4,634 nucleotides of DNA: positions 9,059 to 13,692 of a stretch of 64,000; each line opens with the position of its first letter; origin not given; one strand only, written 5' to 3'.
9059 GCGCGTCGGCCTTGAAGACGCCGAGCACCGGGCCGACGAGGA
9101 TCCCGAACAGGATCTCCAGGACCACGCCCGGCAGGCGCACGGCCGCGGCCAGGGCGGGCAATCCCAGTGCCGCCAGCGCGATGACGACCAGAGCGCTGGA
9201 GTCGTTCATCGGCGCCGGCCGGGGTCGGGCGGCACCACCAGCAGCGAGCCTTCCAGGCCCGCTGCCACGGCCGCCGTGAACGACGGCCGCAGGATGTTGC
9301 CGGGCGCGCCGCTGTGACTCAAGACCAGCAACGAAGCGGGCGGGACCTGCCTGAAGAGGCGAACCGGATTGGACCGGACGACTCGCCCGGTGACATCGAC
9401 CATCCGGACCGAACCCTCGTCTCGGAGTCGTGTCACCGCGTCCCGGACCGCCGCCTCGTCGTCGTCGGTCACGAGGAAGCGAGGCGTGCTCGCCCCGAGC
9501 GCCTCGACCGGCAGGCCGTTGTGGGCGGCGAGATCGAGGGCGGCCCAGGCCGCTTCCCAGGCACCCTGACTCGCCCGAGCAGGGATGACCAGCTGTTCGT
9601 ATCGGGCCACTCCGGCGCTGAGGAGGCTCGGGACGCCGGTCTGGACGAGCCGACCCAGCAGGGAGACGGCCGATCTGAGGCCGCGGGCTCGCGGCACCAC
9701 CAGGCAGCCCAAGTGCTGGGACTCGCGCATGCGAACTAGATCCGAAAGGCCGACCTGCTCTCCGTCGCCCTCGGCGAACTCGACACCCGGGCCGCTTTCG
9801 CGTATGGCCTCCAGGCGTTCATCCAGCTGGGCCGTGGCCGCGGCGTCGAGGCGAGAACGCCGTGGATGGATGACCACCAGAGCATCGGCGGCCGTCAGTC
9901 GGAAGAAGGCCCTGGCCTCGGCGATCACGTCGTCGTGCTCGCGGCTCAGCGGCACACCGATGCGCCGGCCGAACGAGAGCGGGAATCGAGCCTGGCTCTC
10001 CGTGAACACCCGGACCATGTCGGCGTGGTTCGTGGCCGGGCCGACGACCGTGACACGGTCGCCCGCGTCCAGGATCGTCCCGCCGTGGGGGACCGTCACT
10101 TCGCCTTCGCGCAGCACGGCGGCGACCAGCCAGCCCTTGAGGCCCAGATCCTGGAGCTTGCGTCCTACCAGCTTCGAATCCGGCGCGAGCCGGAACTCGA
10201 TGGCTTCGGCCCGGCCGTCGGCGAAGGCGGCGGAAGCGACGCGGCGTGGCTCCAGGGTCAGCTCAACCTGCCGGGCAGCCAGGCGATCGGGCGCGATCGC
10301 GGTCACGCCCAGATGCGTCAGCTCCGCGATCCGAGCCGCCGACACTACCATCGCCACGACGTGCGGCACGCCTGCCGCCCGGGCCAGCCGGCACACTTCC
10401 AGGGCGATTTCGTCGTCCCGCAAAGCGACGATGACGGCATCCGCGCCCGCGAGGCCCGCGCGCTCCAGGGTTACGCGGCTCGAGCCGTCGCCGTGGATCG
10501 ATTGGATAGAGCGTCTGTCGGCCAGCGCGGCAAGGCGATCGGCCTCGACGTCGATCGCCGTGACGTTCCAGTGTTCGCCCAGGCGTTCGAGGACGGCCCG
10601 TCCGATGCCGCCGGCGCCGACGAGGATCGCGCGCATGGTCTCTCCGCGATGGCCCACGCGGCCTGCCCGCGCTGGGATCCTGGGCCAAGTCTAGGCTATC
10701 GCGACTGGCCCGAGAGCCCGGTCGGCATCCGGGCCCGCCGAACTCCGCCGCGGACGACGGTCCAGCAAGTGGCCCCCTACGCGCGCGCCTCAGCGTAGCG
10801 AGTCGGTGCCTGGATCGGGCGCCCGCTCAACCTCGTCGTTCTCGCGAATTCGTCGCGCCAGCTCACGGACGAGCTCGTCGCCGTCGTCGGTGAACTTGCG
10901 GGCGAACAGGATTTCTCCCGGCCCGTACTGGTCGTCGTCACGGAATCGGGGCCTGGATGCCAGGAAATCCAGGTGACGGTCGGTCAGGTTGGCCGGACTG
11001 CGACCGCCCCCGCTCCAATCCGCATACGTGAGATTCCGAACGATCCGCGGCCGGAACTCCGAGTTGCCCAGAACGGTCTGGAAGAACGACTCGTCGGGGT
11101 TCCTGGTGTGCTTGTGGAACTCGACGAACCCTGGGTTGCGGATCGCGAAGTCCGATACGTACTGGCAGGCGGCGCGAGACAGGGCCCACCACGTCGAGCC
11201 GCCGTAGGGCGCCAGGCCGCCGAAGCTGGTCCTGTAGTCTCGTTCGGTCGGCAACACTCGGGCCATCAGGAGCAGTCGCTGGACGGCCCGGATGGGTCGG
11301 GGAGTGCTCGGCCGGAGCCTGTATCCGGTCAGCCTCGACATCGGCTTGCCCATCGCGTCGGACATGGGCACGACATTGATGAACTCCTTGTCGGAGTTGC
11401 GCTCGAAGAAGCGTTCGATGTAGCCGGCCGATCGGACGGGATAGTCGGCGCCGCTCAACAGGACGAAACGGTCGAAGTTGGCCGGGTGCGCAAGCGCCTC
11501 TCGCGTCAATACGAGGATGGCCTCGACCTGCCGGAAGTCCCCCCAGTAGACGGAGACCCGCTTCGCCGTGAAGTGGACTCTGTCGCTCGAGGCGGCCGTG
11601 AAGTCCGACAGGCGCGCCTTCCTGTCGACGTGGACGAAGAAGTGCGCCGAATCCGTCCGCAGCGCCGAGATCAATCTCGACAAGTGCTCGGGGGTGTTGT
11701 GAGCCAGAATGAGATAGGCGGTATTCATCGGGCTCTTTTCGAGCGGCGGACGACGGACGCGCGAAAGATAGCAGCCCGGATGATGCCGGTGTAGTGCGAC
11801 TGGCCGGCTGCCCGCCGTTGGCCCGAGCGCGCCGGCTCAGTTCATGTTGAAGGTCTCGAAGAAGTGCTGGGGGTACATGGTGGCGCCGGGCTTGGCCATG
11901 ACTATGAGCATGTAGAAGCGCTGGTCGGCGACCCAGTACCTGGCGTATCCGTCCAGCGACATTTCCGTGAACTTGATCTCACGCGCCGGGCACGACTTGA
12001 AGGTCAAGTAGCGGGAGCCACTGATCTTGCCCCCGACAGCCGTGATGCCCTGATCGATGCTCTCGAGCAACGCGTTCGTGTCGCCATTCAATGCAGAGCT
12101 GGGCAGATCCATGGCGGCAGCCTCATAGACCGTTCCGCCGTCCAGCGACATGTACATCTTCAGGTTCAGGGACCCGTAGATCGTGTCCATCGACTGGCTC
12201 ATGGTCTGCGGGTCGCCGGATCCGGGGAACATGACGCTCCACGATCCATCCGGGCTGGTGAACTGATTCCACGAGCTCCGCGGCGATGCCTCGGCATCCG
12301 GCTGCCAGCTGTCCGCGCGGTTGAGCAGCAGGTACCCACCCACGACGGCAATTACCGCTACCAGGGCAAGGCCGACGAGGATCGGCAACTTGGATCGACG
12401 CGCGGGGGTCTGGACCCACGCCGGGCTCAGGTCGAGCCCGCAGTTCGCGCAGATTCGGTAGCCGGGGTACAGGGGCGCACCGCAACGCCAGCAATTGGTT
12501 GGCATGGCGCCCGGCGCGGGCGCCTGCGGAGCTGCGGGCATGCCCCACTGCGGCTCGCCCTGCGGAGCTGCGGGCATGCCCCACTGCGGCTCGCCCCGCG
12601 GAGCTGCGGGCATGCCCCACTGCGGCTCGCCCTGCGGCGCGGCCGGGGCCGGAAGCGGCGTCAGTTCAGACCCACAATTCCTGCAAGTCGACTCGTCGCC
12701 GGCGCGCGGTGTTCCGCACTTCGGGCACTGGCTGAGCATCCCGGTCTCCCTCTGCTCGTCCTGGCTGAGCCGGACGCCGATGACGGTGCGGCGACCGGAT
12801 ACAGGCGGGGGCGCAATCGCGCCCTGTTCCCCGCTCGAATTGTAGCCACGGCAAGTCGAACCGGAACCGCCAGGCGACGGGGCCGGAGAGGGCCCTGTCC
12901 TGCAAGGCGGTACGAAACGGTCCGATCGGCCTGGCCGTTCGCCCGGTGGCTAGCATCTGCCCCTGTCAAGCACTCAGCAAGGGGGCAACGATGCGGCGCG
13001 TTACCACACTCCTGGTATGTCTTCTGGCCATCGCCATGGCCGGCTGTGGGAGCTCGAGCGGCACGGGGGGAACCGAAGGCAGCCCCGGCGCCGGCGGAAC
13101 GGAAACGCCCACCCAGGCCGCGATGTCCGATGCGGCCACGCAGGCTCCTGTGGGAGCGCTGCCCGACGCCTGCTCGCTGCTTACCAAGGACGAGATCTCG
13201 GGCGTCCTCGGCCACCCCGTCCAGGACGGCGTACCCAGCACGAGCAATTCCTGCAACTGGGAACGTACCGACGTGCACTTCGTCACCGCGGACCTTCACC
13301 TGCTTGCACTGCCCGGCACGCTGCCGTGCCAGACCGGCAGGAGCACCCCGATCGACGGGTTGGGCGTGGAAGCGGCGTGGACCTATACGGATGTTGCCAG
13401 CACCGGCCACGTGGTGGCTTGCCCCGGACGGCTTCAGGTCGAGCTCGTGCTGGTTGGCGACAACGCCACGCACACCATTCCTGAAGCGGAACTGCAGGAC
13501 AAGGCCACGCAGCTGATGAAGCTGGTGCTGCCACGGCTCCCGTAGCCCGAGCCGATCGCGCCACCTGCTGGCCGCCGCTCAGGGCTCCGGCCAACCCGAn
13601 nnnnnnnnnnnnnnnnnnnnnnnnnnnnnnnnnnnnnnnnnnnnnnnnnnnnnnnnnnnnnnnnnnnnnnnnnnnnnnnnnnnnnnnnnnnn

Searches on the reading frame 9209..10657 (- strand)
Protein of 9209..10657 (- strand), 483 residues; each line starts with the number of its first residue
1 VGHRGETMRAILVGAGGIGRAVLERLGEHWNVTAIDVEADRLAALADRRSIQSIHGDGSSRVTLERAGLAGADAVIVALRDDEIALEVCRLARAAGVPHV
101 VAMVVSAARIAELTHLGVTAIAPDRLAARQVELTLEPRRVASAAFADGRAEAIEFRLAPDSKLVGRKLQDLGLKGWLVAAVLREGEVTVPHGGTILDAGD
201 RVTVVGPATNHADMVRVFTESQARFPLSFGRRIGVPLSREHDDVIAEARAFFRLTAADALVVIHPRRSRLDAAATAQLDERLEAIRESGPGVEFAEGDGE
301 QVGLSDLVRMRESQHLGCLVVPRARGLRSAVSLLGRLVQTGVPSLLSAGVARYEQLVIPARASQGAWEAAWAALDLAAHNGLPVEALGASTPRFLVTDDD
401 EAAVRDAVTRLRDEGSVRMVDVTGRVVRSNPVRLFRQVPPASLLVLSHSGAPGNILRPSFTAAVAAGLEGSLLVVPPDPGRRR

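Call 23: search_protein_families(library=pfam, proteins=[window:9209-10657:-], max_evalue=0.001)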
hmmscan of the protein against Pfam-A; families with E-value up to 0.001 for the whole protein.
window:9209-10657:- (483 aa): 5 families
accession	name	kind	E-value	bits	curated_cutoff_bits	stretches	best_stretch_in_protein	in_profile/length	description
PF02254.24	TrkA_N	-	2e-19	70.4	23.8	1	11-121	2-113/116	TrkA-N domain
PF02080.26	TrkA_C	-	2.1e-14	53.6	27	1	153-210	2-62/71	TrkA-C domain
PF13460.12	NAD_binding_10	-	7.7e-07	29.6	27.2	1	15-104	3-97/184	NAD(P)H-binding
PF13241.12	NAD_binding_7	-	2.9e-05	25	22.1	0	7-102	7-92/104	Putative NAD(P)-binding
PF03435.24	Sacchrp_dh_NADP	-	5.7e-05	23.9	25.1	1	11-101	2-97/129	Saccharopine dehydrogenase NADP binding domain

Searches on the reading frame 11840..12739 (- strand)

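Call 3: search_protein_families(library=pfam, proteins=[window:11840-12739:-], max_evalue=0.01)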
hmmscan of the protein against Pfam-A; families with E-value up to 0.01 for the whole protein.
window:11840-12739:- (300 aa): 5 families
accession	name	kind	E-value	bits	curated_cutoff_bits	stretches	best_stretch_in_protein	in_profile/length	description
PF13240.11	Zn_Ribbon_1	-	1e-09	38.3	25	2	83-101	2-20/23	zinc-ribbon domain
PF12773.13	DZR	-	2e-09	37.9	27.3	1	5-101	1-45/45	Double zinc ribbon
PF13248.11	Zn_ribbon_3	-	2.5e-08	33.5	27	2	81-104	3-26/26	zinc-ribbon domain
PF18912.6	DZR_2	-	2.2e-05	24.6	27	0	4-32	9-37/56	Double zinc ribbon domain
PF10005.14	Zn_ribbon_DZR_6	-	0.0047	18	23.4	0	4-27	3-26/93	zinc-ribbon domain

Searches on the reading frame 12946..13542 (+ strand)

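Call 3: search_protein_families(library=pfam, proteins=[window:12946-13542:+], max_evalue=0.01)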
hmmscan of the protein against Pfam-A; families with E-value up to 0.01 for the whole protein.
window:12946-13542:+ (199 aa): 1 family
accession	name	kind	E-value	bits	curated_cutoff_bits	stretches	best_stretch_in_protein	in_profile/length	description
PF12079.13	DUF3558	-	1.2e-06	29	34.1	1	30-113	2-84/173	Protein of unknown function (DUF3558)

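Call 73: search_protein_families(library=padloc, proteins=[window:12946-13542:+], max_evalue=0.001)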
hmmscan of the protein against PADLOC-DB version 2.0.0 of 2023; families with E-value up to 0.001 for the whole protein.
window:12946-13542:+ (199 aa): 0 families
